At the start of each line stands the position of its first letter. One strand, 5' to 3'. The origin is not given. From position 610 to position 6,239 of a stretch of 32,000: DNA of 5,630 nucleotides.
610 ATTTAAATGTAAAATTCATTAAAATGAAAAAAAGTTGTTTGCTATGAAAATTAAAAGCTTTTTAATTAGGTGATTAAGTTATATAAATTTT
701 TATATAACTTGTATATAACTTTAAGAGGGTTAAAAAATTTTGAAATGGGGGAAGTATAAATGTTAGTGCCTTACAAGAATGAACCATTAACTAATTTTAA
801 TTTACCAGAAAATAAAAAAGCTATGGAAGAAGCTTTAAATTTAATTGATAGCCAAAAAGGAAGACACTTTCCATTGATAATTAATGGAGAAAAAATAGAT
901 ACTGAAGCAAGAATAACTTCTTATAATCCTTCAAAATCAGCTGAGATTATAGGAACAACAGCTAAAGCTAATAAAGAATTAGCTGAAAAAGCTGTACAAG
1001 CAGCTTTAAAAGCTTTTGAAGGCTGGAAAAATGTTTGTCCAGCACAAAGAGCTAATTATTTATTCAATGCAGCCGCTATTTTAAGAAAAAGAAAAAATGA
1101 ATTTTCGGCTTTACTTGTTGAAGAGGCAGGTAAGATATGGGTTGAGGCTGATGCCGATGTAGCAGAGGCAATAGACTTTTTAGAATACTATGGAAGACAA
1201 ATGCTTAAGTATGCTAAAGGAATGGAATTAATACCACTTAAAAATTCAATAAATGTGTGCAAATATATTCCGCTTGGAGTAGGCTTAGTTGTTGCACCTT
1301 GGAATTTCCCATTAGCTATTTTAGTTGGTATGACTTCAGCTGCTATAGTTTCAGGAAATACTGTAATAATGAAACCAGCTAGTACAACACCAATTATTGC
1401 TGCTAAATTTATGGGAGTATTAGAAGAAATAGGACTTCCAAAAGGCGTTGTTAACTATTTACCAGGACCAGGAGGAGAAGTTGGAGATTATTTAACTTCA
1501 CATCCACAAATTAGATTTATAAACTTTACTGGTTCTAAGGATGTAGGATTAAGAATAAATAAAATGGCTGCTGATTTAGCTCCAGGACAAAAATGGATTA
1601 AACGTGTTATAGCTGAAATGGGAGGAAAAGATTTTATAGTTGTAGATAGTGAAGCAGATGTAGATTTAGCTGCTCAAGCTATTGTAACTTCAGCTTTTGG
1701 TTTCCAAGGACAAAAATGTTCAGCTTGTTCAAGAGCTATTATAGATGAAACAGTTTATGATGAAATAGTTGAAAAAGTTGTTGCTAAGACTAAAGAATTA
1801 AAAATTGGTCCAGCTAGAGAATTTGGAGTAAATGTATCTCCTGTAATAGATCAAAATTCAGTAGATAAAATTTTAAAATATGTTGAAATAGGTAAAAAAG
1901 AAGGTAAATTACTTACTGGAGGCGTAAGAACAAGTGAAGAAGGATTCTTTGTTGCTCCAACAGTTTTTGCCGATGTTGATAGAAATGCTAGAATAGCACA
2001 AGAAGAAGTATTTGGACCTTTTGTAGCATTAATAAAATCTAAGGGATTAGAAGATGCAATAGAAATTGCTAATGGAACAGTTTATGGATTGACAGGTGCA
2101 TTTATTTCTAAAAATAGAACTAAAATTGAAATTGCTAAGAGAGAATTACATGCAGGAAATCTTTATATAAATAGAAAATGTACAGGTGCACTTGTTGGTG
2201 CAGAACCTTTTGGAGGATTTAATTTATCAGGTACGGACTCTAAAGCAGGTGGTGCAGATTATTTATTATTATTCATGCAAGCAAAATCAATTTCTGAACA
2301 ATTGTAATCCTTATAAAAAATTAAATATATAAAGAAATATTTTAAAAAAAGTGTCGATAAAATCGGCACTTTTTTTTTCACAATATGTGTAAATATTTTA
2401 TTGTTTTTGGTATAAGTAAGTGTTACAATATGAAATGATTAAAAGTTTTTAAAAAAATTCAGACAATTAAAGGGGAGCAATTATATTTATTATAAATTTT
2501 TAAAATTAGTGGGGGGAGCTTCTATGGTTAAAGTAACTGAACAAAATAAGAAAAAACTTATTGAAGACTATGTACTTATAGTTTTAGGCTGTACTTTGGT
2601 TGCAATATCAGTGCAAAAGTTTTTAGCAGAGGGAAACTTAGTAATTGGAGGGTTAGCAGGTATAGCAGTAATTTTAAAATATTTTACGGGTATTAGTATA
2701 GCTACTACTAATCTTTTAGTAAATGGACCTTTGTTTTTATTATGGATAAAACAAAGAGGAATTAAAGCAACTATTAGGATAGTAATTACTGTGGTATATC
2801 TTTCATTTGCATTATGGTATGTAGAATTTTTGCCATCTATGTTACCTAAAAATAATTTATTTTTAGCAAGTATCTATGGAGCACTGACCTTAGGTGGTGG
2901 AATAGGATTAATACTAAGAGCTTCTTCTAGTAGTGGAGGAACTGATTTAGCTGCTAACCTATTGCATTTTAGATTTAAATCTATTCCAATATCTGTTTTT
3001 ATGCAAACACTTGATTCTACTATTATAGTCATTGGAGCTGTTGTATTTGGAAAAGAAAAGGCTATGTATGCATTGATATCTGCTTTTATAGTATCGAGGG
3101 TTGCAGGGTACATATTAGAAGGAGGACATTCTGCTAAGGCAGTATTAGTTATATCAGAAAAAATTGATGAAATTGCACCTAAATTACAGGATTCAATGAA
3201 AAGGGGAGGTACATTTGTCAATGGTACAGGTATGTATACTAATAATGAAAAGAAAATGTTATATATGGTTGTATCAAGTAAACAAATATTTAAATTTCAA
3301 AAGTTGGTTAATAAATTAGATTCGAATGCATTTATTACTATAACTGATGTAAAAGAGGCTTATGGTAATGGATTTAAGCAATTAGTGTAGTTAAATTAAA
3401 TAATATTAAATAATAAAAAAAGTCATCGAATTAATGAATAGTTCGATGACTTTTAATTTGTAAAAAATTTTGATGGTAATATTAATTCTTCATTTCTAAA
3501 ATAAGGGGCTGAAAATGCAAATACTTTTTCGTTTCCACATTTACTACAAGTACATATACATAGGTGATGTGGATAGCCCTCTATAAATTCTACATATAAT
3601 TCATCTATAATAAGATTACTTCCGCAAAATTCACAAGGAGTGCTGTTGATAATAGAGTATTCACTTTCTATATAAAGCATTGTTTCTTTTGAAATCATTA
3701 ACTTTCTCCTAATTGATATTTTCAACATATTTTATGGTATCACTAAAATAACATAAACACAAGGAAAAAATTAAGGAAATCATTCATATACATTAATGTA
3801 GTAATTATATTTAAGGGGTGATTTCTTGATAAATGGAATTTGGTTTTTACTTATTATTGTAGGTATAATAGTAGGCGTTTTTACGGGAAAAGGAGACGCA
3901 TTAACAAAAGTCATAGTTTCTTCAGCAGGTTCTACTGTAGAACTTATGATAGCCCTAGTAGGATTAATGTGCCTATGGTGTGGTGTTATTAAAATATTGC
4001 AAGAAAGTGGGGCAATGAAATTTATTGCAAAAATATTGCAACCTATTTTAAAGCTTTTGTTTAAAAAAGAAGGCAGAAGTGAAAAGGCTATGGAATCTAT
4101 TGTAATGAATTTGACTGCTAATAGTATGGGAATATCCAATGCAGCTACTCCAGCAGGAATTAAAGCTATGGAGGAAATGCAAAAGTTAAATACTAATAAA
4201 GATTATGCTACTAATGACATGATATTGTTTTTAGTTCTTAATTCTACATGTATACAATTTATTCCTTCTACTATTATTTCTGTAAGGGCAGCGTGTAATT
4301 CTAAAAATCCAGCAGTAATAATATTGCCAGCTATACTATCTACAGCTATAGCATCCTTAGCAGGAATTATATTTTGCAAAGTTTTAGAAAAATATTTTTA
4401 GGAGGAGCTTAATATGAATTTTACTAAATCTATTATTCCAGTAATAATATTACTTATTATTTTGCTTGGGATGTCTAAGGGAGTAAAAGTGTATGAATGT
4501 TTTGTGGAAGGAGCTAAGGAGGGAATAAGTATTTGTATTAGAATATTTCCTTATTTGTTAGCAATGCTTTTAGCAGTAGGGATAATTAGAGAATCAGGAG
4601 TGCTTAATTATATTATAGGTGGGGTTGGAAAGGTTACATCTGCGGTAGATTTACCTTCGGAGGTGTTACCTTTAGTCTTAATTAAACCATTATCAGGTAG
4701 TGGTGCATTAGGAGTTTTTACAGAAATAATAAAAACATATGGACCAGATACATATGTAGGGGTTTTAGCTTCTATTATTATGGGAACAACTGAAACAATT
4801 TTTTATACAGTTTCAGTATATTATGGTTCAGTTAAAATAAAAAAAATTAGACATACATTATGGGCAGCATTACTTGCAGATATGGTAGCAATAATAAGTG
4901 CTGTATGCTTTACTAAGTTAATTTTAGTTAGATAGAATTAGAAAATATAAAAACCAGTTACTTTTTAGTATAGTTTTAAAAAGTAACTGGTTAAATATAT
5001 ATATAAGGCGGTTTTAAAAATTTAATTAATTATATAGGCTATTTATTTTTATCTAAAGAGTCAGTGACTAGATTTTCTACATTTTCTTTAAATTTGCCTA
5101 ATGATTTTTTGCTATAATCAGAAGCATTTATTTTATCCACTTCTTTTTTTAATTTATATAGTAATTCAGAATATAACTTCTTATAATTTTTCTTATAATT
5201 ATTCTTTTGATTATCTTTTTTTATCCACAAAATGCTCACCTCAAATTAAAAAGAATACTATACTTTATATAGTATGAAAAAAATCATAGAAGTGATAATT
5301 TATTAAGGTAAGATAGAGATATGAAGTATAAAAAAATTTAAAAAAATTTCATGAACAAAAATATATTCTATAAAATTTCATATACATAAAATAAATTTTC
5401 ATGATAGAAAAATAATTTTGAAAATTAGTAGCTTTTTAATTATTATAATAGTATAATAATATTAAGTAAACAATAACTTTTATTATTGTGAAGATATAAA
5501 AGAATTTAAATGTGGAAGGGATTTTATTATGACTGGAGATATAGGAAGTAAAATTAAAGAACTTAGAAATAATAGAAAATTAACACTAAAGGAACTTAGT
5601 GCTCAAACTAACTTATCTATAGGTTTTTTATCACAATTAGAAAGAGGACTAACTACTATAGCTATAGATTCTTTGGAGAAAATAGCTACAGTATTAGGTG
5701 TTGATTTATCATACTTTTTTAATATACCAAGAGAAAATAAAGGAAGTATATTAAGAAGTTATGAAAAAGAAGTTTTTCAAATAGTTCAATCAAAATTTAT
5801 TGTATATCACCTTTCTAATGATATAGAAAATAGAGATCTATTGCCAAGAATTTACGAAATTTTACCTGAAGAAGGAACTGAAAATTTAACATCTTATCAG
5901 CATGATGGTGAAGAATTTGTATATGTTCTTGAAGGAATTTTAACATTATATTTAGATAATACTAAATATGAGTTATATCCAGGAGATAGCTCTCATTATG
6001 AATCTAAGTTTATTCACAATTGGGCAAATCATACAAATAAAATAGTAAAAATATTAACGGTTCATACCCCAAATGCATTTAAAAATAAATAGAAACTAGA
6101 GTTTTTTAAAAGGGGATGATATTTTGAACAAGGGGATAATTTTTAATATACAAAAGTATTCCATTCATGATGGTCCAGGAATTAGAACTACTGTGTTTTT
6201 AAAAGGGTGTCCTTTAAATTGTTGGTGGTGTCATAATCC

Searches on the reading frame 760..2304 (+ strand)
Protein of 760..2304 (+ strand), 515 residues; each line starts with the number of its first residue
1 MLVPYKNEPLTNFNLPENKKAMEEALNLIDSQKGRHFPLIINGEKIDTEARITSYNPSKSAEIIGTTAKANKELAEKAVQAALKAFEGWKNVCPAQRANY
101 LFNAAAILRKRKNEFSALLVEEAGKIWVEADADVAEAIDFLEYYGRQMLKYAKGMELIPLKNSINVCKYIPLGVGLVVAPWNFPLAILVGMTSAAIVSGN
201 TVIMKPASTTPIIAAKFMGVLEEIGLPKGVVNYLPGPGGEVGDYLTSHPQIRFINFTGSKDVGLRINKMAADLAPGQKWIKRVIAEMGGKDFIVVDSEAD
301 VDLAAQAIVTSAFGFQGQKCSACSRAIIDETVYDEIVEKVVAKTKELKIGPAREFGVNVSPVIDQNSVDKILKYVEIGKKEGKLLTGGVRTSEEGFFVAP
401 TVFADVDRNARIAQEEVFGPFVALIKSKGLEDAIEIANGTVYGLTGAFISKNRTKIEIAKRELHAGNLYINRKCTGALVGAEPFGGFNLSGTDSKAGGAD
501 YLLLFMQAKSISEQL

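Call 75: search_protein_families(library=pfam, proteins=[window:760-2304:+], max_evalue=0.00001)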
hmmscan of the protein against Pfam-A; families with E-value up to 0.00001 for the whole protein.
window:760-2304:+ (515 aa): 1 family
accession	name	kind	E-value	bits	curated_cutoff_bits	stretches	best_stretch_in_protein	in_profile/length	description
PF00171.27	Aldedh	-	1.4e-144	482.5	23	1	50-511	7-461/461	Aldehyde dehydrogenase family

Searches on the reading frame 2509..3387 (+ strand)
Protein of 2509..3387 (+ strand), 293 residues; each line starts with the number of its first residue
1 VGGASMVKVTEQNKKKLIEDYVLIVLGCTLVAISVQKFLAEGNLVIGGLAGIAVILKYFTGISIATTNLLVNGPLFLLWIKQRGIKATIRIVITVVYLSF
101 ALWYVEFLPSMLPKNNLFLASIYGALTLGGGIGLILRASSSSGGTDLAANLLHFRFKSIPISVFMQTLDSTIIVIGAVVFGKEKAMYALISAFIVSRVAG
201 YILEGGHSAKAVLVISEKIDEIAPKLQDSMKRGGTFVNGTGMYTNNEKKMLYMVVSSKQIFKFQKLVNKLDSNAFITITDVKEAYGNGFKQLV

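Call 75: search_protein_families(library=pfam, proteins=[window:2509-3387:+], max_evalue=0.00001)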
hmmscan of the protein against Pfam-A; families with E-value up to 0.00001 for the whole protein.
window:2509-3387:+ (293 aa): 2 families
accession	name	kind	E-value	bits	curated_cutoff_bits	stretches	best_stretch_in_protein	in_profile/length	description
PF02588.21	YitT_membrane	-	5e-48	163.6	24.3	1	20-225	1-203/205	Uncharacterised 5xTM membrane BCR, YitT family COG1284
PF10035.14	DUF2179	-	2.3e-20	72.6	22.8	1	232-286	1-55/55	Uncharacterized protein conserved in bacteria (DUF2179)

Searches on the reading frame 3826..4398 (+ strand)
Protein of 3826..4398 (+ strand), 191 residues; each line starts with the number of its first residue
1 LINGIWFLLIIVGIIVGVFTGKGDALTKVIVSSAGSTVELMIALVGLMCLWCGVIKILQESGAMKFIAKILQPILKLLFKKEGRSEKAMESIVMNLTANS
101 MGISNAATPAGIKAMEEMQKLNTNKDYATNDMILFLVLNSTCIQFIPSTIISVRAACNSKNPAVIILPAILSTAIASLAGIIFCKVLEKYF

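Call 75: search_protein_families(library=pfam, proteins=[window:3826-4398:+], max_evalue=0.00001)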
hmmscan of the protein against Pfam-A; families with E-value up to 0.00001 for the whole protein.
window:3826-4398:+ (191 aa): 1 family
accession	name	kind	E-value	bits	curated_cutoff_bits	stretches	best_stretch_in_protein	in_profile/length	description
PF07670.19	Gate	-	8.1e-15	55.6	29.6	1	43-152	3-99/104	Nucleoside recognition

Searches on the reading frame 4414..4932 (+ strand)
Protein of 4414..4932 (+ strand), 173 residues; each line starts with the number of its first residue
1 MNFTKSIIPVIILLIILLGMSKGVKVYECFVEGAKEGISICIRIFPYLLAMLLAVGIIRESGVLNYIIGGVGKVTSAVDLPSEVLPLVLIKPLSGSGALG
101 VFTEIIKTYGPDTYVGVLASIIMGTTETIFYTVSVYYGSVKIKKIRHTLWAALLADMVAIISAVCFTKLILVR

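Call 75: search_protein_families(library=pfam, proteins=[window:4414-4932:+], max_evalue=0.00001)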
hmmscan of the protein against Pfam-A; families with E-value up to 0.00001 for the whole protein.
window:4414-4932:+ (173 aa): 1 family
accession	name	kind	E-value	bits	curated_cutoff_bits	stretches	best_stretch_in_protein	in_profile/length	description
PF07670.19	Gate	-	4.6e-11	43.5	29.6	1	42-142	2-103/104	Nucleoside recognition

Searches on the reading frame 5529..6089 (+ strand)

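Call 75: search_protein_families(library=pfam, proteins=[window:5529-6089:+], max_evalue=0.00001)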
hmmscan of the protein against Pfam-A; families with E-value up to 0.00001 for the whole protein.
window:5529-6089:+ (187 aa): 5 families
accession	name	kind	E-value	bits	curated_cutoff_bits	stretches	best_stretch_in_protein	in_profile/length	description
PF07883.17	Cupin_2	-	5.5e-13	48.9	27.2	1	116-178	8-69/70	Cupin domain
PF01381.28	HTH_3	-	2e-12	47.4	23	1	9-63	1-55/55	Helix-turn-helix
PF12844.13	HTH_19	-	5.6e-09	36.2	30.2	1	6-65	1-60/64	Helix-turn-helix domain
PF13443.12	HTH_26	-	8.2e-08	32.8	22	1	8-61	1-55/63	Cro/C1-type HTH DNA-binding domain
PF13560.12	HTH_31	-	1.7e-06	28.6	27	1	5-59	2-57/64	Helix-turn-helix domain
